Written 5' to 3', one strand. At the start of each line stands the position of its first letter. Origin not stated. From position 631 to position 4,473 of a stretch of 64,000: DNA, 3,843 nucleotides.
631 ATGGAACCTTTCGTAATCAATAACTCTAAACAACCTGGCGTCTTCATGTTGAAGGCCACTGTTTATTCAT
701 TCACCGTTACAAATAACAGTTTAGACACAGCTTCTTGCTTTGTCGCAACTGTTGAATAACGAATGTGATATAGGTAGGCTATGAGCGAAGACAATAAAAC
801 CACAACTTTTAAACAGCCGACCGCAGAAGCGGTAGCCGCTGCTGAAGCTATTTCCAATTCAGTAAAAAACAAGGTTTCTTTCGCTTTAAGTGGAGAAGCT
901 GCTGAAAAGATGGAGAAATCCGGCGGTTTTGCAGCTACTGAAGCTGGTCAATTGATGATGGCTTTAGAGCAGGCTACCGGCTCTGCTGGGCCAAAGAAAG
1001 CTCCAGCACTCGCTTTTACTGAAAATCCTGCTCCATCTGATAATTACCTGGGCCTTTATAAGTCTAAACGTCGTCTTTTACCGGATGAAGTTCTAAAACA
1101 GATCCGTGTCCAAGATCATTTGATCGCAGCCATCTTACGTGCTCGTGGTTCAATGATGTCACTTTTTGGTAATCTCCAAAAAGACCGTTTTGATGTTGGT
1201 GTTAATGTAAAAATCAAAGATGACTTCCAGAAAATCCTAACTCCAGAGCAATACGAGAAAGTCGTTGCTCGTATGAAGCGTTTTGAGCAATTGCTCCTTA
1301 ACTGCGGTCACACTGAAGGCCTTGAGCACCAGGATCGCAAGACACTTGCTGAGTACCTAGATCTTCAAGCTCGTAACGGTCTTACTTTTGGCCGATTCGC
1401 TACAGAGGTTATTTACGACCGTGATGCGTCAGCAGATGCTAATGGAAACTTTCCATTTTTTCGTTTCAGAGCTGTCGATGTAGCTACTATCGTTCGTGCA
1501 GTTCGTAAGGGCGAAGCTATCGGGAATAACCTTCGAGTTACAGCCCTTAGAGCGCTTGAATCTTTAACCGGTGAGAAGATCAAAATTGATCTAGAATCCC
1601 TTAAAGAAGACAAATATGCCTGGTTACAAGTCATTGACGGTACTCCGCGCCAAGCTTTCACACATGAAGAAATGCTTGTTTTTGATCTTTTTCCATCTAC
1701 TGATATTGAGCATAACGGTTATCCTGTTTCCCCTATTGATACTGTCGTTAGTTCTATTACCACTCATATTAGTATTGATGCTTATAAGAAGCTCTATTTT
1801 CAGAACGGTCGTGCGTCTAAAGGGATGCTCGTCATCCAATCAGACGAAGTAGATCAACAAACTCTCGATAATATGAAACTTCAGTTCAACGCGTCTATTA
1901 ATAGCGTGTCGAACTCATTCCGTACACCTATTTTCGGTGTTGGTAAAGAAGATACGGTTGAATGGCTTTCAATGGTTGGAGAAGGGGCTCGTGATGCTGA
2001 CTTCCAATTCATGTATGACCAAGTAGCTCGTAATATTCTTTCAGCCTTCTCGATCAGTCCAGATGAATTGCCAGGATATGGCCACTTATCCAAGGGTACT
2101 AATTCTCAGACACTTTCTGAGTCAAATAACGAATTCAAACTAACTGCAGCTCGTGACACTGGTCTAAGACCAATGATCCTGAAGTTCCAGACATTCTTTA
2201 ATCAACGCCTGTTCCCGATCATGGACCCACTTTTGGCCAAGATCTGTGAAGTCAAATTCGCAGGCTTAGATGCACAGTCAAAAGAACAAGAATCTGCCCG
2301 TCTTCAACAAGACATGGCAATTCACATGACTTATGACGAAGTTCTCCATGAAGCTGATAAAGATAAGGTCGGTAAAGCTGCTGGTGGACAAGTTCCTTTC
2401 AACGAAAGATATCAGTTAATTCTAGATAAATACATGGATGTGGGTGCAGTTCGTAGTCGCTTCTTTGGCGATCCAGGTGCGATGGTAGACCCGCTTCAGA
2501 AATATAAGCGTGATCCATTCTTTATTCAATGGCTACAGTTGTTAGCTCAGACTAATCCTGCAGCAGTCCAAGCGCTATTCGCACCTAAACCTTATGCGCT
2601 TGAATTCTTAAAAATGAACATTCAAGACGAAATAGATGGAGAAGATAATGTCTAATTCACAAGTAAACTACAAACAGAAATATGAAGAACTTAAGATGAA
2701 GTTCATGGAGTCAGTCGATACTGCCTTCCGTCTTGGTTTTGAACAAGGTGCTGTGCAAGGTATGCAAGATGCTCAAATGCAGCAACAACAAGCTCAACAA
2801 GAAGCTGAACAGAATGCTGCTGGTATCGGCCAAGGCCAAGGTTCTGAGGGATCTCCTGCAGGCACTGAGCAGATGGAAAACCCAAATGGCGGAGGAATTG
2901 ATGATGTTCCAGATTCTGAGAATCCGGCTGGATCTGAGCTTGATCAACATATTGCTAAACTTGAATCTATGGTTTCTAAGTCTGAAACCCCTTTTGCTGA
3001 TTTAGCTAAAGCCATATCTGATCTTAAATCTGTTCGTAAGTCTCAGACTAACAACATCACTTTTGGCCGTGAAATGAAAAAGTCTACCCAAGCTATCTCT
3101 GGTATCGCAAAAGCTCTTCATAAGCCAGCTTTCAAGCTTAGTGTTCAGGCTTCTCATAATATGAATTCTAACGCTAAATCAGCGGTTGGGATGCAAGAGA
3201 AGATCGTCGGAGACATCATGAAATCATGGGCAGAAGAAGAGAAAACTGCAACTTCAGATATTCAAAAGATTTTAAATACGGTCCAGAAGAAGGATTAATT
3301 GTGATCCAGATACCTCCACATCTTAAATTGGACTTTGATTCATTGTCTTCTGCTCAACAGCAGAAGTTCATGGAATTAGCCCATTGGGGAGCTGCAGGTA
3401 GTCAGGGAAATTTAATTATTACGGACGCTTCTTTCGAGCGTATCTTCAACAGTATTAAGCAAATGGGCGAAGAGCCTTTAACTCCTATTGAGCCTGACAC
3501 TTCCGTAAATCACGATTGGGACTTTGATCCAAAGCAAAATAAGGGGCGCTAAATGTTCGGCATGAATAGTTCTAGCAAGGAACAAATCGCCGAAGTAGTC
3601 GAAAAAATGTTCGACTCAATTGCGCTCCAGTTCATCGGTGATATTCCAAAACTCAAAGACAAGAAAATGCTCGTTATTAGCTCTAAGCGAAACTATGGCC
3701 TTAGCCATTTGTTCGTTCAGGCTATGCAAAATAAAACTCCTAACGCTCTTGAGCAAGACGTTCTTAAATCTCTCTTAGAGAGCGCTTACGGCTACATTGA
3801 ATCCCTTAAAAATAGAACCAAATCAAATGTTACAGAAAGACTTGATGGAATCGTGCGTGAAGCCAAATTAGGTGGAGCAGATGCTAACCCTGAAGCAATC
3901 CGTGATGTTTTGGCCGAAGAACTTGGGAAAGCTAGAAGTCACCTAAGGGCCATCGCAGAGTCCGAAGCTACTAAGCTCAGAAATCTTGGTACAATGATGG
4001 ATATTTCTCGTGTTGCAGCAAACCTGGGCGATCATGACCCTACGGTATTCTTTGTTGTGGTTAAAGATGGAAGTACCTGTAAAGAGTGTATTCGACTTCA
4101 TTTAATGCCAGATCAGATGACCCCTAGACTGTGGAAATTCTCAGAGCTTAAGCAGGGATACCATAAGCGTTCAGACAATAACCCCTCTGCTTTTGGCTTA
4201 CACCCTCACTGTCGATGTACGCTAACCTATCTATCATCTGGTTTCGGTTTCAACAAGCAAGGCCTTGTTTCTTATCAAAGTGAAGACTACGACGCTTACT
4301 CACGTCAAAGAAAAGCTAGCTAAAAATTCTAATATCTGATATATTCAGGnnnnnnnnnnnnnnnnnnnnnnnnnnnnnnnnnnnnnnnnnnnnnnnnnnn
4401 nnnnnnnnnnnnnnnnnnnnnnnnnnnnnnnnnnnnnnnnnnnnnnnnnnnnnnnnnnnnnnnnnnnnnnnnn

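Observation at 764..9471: Recurrent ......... extended -10-like motif, with two genes apparently leaderless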

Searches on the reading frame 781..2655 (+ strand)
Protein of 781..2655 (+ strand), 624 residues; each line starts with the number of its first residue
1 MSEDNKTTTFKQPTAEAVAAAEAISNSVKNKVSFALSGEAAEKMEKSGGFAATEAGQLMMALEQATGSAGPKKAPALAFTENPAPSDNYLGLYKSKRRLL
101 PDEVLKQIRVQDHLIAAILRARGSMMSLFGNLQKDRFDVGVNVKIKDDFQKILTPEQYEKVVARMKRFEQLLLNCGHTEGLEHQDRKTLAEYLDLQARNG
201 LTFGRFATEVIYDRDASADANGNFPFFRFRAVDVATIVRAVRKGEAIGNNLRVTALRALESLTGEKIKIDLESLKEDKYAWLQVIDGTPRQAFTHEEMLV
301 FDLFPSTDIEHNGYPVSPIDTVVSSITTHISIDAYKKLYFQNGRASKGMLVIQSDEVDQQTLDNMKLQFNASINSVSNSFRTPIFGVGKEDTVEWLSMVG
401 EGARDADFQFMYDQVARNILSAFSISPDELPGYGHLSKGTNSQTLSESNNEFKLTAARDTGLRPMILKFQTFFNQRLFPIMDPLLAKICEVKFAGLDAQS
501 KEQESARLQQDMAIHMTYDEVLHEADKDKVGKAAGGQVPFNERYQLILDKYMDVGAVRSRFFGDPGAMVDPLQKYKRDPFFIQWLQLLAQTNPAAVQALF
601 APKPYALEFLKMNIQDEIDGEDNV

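Call 11: search_protein_families(library=phrogs, proteins=[window:781-2655:+])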
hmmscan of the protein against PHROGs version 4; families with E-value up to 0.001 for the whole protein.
window:781-2655:+ (624 aa): 5 families
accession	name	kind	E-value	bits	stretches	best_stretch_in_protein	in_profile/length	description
phrog_15361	-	head and packaging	1.3e-14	55.1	1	102-385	83-326/328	portal protein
phrog_11117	-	head and packaging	4.1e-14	53.7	1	356-541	6-183/264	portal protein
phrog_12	-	head and packaging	8.2e-14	52.5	1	286-530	192-418/646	portal protein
phrog_2662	-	head and packaging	1.5e-11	44.6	1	258-533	150-411/717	portal protein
phrog_37955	-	head and packaging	0.00019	20.7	1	258-431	215-392/945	portal protein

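Call 12: search_protein_families(library=pfam, proteins=[window:781-2655:+])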
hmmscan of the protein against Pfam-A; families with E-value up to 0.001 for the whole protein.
window:781-2655:+ (624 aa): 1 family
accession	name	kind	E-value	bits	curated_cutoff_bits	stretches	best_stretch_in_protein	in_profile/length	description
PF04860.17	Phage_portal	-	2.2e-13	50.5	39.1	1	258-504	82-298/321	Phage portal protein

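Call 15: search_dna_similar(query=window:781-2655:+, collection=phages, mode=protein, max_rows=25)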
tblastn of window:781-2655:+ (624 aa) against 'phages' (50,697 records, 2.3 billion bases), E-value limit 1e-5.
Records with a match: 517; places in all: 517; records where one place covers at least 80% of the query: 9.
Best place of each record, by identity: <60% 517.
By first word of the organism name: Staphylococcus 290; Bacillus 86; Listeria 54; Enterococcus 37; Lactobacillus 21; Bacteroides 6; Pseudomonas 3; Lysinibacillus 2; Bordetella 2; Mammaliicoccus 2; and 14 more.
By host as written in the record: Staphylococcus aureus 91; - 45; Listeria monocytogenes 43; Staphylococcus sp. 22; Bacillus cereus 19; Staphylococcus carnosus TM300 17; Enterococcus faecalis 13; Lactobacillus plantarum 10; and 142 more.
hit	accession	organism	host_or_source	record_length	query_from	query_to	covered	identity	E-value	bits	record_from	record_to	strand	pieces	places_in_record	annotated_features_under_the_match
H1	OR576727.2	Myxococcus phage Mx1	Myxococcus sp.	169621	77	581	81%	47.6%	2e-153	494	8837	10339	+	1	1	portal protein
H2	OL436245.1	Staphylococcus phage vB_SurM-PSU4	Staphylococcus ureilyticus ATCC 49330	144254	78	579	80%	24.9%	6e-21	103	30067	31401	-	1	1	portal protein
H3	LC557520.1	Staphylococcus phage vB_SsapH-Golestan101-M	Staphylococcus saprophyticus 101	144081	78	579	80%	24.2%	6e-20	100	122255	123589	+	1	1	portal protein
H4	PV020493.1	Staphylococcus phage RSM-J51Sa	-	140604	78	579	80%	24.2%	6e-20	100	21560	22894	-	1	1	record has no annotation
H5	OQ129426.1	Staphylococcus phage vB_SauM_JDF86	Staphylococcus aureus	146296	78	579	80%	24.0%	2e-19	100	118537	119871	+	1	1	portal protein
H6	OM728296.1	Bacillus phage vB_BsuM-Goe26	Bacillus subtilis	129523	27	544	83%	22.0%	1e-19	100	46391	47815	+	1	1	hypothetical protein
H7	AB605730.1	Bacillus phage SP-10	-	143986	27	544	83%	22.0%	3e-19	99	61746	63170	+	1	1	portal protein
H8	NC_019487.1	Bacillus phage SP-10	-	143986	27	544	83%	22.0%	3e-19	99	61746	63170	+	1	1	portal protein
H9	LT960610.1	Bacillus phage SBSphiC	Bacillus subtilis BEST7003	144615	27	544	83%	21.8%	6e-19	98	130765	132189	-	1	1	record has no annotation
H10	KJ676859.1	Bacillus phage JBP901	Bacillus cereus ATCC 14579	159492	58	524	75%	24.1%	1e-16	91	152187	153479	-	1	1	putative portal protein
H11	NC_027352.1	Bacillus phage JBP901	Bacillus cereus ATCC 14579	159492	58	524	75%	24.1%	1e-16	91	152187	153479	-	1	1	portal protein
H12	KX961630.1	Bacillus phage QCM8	-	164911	54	524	75%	23.7%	8e-18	94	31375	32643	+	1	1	portal protein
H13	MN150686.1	Bacillus phage BC-T25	Bacillus sp.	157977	54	524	75%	23.7%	9e-18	94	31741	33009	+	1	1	portal protein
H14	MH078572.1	Staphylococcus phage phiSA_BS1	Staphylococcus sp. ATCC 25923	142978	78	524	72%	24.9%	8e-20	100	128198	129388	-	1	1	hypothetical protein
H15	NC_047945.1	Staphylococcus phage phiSA_BS1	Staphylococcus sp. ATCC 25923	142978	78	524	72%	24.9%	8e-20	100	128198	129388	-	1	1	portal protein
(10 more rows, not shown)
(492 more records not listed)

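Call 18: get_annotated_region(hit=H1, flank=12000)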
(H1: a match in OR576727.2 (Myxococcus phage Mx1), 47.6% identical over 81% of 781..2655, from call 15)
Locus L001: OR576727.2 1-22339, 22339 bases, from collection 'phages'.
description: Myxococcus phage Mx1, complete genome.
organism: Myxococcus phage Mx1 (NCBI taxid 2994995)
taxonomy: Viruses; Duplodnaviria; Heunggongvirae; Uroviricota; Caudoviricetes
host: Myxococcus sp.; source: cow dung; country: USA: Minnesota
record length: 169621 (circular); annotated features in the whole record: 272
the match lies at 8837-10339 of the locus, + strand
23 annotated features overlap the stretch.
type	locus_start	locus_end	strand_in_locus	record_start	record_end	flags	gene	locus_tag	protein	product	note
CDS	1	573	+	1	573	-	-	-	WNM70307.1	hypothetical protein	-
CDS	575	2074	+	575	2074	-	-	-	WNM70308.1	helicase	-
CDS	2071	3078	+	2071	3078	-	-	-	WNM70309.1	putative RNA polymerase sigma factor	-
CDS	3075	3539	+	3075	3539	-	-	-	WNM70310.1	hypothetical protein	-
CDS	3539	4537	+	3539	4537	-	-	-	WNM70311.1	calcineurin-like phosphoesterase superfamily domain protein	-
CDS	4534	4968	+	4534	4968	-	-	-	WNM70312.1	hypothetical protein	-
CDS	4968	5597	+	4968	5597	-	-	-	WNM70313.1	hypothetical protein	-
CDS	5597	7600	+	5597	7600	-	-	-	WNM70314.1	terminase large subunit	-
CDS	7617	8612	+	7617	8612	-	-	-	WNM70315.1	hypothetical protein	-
CDS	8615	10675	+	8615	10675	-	-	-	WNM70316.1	portal protein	-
CDS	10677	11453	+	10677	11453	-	-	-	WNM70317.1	hypothetical protein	-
CDS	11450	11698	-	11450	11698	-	-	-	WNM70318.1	hypothetical protein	-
CDS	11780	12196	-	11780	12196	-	-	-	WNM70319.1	hypothetical protein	-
CDS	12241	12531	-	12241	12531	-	-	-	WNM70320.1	hypothetical protein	-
CDS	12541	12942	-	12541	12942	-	-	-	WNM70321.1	hypothetical protein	-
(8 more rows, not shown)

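Call 19: find_related_loci(query=window:781-2655:+, collection=viral_contigs, flank=10000)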
Query window:781-2655:+ (624 aa) in viral_contigs; peptide patterns used: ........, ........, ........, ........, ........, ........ (x = any residue, [..] = any of these).
41 stretches matched a pattern; 21 encode a relative of the query (tblastn E <= 1e-3); 20 distinct loci.
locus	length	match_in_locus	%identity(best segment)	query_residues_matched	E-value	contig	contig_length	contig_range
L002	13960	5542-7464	85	1-624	0e+0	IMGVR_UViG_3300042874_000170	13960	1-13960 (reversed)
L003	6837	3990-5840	85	1-623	0e+0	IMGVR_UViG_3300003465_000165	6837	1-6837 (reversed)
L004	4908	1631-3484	85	4-624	0e+0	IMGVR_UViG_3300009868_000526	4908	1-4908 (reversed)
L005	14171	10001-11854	84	1-623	0e+0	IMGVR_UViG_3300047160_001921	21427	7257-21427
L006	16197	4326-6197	95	1-624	0e+0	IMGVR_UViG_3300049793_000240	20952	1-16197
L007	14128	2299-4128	73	12-623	0e+0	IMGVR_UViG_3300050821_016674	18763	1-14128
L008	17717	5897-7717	71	11-624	0e+0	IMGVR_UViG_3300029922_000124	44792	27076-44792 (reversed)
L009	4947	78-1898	72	11-624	0e+0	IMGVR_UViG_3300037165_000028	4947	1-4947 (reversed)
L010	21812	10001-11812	73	17-624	0e+0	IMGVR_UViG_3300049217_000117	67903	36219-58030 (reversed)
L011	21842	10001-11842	71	1-624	0e+0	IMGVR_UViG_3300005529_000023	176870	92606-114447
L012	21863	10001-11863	69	1-624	0e+0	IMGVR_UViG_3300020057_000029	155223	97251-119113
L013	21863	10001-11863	69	1-624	0e+0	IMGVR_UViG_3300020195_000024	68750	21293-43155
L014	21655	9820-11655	71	1-623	0e+0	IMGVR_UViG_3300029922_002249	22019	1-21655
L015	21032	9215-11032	70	17-623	0e+0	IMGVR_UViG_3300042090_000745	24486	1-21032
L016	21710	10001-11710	69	39-612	0e+0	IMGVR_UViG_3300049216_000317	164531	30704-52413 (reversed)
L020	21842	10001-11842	70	13-624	0e+0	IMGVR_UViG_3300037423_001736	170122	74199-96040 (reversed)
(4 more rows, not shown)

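Call 21: search_protein_families(library=pfam, proteins=[L001:2071-3078:+], max_evalue=10)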
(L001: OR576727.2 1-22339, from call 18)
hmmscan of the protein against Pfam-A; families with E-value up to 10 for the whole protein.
L001:2071-3078:+ (335 aa): 1 family
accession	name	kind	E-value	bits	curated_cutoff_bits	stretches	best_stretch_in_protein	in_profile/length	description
PF04542.20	Sigma70_r2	-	0.00089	19.5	24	1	146-205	2-58/71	Sigma-70 region 2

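Call 56: search_protein_families(library=phrogs, proteins=[L006:3360-4301:+, L010:7870-8463:+, L020:6587-8527:+, L010:19621-20883:-, L012:17519-19534:-, L010:20903-21604:-, L012:16862-17488:+, L020:16745-17443:+, L011:4914-6686:+], max_evalue=0.01)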
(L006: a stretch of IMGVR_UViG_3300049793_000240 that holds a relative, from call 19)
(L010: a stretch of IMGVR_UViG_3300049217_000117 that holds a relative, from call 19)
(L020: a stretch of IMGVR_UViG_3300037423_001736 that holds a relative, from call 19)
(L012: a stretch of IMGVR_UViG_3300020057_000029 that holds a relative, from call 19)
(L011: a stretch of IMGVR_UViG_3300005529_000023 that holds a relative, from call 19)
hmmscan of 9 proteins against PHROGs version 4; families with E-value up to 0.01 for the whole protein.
L006:3360-4301:+ (314 aa): 1 family
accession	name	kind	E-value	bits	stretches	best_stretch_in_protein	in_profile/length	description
phrog_12296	-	tail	0.00069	20.4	1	38-108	12-82/86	tail fiber protein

L010:7870-8463:+ (198 aa): 8 families
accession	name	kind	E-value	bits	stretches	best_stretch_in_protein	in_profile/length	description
phrog_314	-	DNA, RNA and nucleotide metabolism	1.5e-36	127.5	1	1-192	177-386/574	homing endonuclease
phrog_7168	-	DNA, RNA and nucleotide metabolism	1.2e-24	88.2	1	3-150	2-153/284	homing endonuclease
phrog_19446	-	DNA, RNA and nucleotide metabolism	9.4e-15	55.8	1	3-128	2-125/254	homing endonuclease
phrog_5123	-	DNA, RNA and nucleotide metabolism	5.4e-10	40.4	1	4-76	3-76/152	homing endonuclease with GIY-YIG motif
phrog_29037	-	DNA, RNA and nucleotide metabolism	0.0023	18.5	1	108-147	95-135/241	endonuclease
phrog_447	-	other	0.0024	18.8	0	2-67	26-101/148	NAD synthetase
phrog_4538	-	unknown function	0.0027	17.7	1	137-191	385-441/447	-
phrog_20015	-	DNA, RNA and nucleotide metabolism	0.0077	17.4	0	1-36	1-34/46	endonuclease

L020:6587-8527:+ (647 aa): 2 families
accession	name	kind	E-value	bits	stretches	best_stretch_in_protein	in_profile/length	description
phrog_5653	-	head and packaging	2.3e-12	48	1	408-572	20-176/199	terminase large subunit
phrog_2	-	head and packaging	2.1e-06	27.8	1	336-586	442-597/807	terminase large subunit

L010:19621-20883:- (421 aa): 1 family
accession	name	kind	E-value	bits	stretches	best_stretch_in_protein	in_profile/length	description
phrog_1028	-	head and packaging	9.9e-05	23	0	6-45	41-81/591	head maturation protease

L012:17519-19534:- (672 aa): 1 family
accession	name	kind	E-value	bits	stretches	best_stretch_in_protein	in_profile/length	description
phrog_1028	-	head and packaging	0.00061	20.3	1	4-45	41-84/591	head maturation protease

L010:20903-21604:- (234 aa): 5 families
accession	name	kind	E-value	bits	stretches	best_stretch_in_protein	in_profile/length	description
phrog_314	-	DNA, RNA and nucleotide metabolism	5.3e-20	72.9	1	1-231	176-388/574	homing endonuclease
phrog_30235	-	unknown function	1.3e-09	39.2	1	4-71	11-83/184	-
phrog_5356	-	unknown function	7.7e-07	29.7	1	4-95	16-122/255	-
phrog_15526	-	unknown function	2.7e-05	25.3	1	1-72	1-66/168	-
phrog_22377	-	DNA, RNA and nucleotide metabolism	8.5e-05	23.2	1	4-86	7-78/154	restriction endonuclease II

L012:16862-17488:+ (209 aa): 3 families
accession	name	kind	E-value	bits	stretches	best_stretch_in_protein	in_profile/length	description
phrog_894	-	lysis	2.6e-17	63.9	1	53-199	35-164/389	endolysin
phrog_28234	-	lysis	4.3e-06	27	1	69-152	249-327/372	endolysin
phrog_17373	-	other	5.4e-06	27.3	1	100-141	41-82/224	peptidase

L020:16745-17443:+ (233 aa): 1 family
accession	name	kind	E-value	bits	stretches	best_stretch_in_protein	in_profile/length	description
phrog_894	-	lysis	7.8e-06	26.1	1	60-221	37-160/389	endolysin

L011:4914-6686:+ (590 aa): 1 family
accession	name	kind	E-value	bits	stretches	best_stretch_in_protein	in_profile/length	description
phrog_5725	-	other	8.4e-83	279.7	1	16-553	9-531/540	chaperonin groEL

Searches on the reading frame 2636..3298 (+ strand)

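Call 11: search_protein_families(library=phrogs, proteins=[window:2636-3298:+])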
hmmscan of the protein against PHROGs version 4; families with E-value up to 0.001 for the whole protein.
window:2636-3298:+ (220 aa): 1 family
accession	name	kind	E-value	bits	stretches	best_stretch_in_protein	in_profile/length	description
phrog_7125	-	unknown function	0.00071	20.4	1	102-217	113-226/230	-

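Call 12: search_protein_families(library=pfam, proteins=[window:2636-3298:+])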
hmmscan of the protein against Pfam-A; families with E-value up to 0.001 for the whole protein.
window:2636-3298:+ (220 aa): 0 families

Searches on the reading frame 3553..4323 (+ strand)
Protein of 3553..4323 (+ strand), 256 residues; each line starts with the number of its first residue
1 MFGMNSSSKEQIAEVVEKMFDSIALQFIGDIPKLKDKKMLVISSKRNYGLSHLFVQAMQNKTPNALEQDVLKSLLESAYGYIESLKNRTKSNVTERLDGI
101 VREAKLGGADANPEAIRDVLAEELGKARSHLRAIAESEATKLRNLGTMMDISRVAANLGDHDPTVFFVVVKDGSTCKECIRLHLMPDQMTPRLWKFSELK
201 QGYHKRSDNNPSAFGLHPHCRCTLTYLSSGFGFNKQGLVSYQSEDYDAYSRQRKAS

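Call 11: search_protein_families(library=phrogs, proteins=[window:3553-4323:+])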
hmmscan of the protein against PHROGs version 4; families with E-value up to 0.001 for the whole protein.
window:3553-4323:+ (256 aa): 3 families
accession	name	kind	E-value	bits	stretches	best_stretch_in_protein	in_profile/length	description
phrog_2662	-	head and packaging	1.1e-06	28.5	1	72-226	566-707/717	portal protein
phrog_115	-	head and packaging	0.00012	22.4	1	112-229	223-319/665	minor head protein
phrog_6577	-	unknown function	0.00051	19.4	1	83-229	105-231/1066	-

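Call 12: search_protein_families(library=pfam, proteins=[window:3553-4323:+])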
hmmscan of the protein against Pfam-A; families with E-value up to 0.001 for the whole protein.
window:3553-4323:+ (256 aa): 1 family
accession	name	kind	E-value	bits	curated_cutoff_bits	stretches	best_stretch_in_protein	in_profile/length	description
PF04233.19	Phage_Mu_F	-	0.0001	23.4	29.6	1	125-224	28-111/112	Phage Mu protein F like protein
